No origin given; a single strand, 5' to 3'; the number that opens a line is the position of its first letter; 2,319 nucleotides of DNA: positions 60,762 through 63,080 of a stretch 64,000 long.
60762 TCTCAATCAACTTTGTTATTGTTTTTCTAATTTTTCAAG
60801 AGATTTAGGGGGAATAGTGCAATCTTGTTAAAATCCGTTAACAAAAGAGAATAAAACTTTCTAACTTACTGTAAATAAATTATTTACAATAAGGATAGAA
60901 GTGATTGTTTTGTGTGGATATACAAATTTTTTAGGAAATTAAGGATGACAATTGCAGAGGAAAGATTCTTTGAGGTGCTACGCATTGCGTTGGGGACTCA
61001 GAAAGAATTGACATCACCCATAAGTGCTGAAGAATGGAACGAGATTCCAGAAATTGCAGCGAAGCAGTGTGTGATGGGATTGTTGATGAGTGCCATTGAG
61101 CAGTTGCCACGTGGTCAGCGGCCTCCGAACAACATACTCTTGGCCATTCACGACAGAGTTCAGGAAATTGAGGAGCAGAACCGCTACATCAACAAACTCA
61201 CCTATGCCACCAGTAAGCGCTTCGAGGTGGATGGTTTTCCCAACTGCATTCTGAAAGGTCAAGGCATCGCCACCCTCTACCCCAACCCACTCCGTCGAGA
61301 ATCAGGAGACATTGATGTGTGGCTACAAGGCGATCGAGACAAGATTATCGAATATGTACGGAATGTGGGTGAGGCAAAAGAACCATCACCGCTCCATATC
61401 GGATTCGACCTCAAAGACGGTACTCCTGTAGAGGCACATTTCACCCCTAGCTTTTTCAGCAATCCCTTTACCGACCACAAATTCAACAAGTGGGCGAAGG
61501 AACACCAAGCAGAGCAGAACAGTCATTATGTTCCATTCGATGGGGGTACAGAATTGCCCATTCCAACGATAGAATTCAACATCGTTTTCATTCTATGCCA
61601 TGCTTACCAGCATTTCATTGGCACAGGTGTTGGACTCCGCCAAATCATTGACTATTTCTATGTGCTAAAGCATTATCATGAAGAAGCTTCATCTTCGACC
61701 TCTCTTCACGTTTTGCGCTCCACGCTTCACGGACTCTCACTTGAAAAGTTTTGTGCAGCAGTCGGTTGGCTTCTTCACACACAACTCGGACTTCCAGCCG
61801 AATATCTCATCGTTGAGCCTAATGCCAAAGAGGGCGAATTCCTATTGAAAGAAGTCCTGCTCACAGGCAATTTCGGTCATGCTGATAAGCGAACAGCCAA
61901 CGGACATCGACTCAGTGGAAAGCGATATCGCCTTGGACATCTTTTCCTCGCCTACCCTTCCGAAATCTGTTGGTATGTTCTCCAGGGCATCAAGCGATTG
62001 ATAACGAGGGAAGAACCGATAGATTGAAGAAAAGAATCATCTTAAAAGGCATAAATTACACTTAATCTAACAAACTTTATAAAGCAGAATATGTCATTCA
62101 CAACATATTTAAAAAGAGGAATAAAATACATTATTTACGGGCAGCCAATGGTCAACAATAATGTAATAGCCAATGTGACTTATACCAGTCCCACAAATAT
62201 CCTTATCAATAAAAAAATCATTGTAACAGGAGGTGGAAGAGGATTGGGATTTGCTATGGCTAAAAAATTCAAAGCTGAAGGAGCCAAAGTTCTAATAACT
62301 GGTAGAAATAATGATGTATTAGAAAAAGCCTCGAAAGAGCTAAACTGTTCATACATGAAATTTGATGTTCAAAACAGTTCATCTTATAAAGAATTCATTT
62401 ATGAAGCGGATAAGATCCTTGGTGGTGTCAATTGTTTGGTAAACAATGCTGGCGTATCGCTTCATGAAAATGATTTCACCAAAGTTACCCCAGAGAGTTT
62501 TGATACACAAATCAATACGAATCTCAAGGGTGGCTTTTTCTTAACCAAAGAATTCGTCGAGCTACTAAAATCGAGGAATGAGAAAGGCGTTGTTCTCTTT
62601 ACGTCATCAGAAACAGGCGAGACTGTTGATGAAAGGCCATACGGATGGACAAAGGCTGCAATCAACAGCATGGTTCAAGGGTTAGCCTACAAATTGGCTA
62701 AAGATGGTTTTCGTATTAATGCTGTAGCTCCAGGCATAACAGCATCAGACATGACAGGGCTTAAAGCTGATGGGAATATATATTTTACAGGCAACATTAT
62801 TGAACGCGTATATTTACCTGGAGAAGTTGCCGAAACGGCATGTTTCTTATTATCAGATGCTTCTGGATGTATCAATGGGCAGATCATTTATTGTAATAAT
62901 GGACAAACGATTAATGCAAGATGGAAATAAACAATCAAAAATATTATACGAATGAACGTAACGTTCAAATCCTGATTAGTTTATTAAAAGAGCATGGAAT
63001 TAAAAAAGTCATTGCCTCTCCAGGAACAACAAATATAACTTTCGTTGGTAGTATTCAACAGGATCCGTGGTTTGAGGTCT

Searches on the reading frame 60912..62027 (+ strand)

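Call 12: search_protein_families(library=pfam, proteins=[window:60912-62027:+], max_evalue=0.001)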
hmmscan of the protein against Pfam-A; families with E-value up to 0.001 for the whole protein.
window:60912-62027:+ (371 aa): 1 family
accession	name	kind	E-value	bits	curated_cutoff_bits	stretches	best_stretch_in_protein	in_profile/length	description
PF14907.12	NTP_transf_5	-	8e-27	94.8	31.2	1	39-285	2-241/249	Uncharacterised nucleotidyltransferase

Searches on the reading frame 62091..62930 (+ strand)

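Call 76: search_protein_families(library=ncbifam, proteins=[window:62091-62930:+], max_evalue=0.001)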
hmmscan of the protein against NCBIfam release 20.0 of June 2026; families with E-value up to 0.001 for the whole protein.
window:62091-62930:+ (279 aa): 239 families (the best 25 are shown)
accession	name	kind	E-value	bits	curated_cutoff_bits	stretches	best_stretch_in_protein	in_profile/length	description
NF005559.1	PRK07231.1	subfamily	2.1e-44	151.9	215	1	40-272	4-247/249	glucose 1-dehydrogenase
NF004198.0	PRK05653.1-3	equivalog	1.3e-41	142.7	296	1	38-272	5-246/248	3-oxoacyl-ACP reductase FabG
NF009466.0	PRK12826.1-2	subfamily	1.4e-41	142.6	222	1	40-275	3-247/248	3-oxoacyl-ACP reductase FabG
TIGR01830.1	3oxo_ACP_reduc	equivalog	3.9e-37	128.2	297.75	1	44-271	2-237/239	3-oxoacyl-[acyl-carrier-protein] reductase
NF009386.0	PRK12745.1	equivalog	4.6e-37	127.5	250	1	42-274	7-256/259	3-ketoacyl-ACP reductase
NF052558.1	MBtsdlDhBudC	equivalog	8.5e-37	127.1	270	1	40-273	3-242/250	meso-2,3-butanediol dehydrogenase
NF005075.0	PRK06500.1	equivalog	5.7e-35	120.9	336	1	38-272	4-246/249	SDR family oxidoreductase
NF004847.0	PRK06198.1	subfamily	1.4e-34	119.6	240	1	38-268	5-251/269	oxidoreductase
NF005681.0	PRK07478.1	subfamily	1.9e-34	119.2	267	1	37-275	3-252/254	SDR family oxidoreductase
NF009468.0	PRK12826.1-4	equivalog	3.9e-34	118.5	318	1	38-274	5-249/256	SDR family oxidoreductase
NF049979.1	AlphHSDSHdhA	equivalog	1.3e-33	116.6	350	1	40-272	3-246/258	7alpha-hydroxysteroid dehydrogenase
NF004202.0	PRK05653.2-2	equivalog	2.3e-33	115.8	333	1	38-274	5-249/259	3-oxoacyl-ACP reductase FabG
NF005056.0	PRK06463.1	equivalog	5.4e-33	114.3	339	1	39-272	6-247/255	3-ketoacyl-(acyl-carrier-protein) reductase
NF004778.0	PRK06124.1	equivalog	6.7e-33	114.2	303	1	38-273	9-253/256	SDR family oxidoreductase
NF006693.0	PRK09242.1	equivalog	1.5e-32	112.7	328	1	38-273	8-254/258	SDR family oxidoreductase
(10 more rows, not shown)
